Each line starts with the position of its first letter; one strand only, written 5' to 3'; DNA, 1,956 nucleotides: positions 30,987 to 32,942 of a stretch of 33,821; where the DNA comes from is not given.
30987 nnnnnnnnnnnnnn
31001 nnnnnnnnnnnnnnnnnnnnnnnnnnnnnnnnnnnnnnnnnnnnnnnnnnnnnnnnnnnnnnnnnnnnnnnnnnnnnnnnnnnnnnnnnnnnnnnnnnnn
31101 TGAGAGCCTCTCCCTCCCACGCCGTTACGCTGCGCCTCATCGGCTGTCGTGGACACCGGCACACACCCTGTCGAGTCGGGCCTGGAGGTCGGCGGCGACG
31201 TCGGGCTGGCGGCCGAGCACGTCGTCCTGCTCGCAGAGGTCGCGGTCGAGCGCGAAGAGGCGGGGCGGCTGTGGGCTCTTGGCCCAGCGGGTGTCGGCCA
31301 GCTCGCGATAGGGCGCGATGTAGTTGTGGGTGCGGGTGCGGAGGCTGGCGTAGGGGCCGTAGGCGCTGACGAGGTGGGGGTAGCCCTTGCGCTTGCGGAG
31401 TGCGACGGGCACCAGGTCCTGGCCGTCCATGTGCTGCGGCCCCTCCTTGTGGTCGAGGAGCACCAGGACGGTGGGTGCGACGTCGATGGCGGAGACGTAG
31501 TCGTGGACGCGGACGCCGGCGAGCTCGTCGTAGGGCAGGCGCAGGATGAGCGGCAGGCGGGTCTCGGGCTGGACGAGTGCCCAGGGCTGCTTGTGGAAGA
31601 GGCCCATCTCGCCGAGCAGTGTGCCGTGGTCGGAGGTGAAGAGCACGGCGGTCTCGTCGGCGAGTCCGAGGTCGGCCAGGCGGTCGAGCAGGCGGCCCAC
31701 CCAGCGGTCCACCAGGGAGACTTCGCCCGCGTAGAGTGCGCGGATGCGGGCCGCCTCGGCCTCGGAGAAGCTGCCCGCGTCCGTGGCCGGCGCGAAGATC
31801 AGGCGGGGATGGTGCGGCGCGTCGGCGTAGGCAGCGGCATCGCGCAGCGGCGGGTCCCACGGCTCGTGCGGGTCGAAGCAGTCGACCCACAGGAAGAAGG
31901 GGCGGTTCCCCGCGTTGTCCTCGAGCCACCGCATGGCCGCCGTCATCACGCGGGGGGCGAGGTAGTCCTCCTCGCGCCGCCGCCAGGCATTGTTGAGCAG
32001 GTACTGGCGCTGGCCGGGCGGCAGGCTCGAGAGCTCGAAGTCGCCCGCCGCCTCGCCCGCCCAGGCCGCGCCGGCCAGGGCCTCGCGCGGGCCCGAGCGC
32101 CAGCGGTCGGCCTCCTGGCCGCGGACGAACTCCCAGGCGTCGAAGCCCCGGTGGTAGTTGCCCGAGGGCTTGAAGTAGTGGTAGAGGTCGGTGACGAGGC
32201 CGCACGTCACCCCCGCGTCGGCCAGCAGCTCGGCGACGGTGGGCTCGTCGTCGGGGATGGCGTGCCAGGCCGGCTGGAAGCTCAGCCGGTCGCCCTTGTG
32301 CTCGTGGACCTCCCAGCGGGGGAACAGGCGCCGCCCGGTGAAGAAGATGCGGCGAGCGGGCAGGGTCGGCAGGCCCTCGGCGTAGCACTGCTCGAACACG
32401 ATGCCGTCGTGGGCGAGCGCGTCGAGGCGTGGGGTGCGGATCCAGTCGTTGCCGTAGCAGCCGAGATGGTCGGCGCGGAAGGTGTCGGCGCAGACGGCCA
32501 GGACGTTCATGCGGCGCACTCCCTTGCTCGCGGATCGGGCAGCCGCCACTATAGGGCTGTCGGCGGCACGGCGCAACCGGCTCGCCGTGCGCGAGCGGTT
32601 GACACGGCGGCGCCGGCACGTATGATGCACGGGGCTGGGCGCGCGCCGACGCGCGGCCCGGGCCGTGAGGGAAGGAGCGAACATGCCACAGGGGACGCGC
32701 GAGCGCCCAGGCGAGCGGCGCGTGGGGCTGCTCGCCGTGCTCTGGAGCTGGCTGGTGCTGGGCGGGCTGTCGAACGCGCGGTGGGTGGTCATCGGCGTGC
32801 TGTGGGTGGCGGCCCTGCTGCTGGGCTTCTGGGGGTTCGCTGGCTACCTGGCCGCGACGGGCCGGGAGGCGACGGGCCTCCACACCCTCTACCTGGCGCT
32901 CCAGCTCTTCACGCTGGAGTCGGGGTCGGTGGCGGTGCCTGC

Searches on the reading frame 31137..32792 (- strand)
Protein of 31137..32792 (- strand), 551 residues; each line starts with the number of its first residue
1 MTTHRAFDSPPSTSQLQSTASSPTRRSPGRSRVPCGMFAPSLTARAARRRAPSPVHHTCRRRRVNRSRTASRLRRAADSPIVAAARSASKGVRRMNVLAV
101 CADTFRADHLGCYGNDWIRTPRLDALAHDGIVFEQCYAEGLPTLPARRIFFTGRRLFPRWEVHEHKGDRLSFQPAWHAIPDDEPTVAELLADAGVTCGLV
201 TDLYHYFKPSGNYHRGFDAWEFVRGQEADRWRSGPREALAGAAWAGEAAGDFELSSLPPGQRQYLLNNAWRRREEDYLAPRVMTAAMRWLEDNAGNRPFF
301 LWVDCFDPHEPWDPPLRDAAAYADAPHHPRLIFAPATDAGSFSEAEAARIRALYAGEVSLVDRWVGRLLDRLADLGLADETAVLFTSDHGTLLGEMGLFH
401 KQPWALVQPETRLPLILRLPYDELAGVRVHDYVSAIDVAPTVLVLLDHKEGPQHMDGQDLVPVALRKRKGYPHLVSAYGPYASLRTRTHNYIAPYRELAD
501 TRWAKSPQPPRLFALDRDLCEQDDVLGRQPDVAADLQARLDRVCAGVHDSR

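Call 83: search_protein_families(library=pfam, proteins=[window:31137-32792:-], max_evalue=0.001)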
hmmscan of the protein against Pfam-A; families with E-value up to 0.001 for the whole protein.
window:31137-32792:- (551 aa): 3 families
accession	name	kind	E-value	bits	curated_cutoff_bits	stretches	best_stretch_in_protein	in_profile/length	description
PF00884.28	Sulfatase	-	2.5e-37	129.3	25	1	96-447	2-300/301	Sulfatase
PF16347.10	SGSH_C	-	1.8e-06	28.6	29.3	1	394-470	1-74/154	N-sulphoglucosamine sulphohydrolase, C-terminal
PF01663.27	Phosphodiest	-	4e-06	27.1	23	1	355-391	185-221/342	Type I phosphodiesterase / nucleotide pyrophosphatase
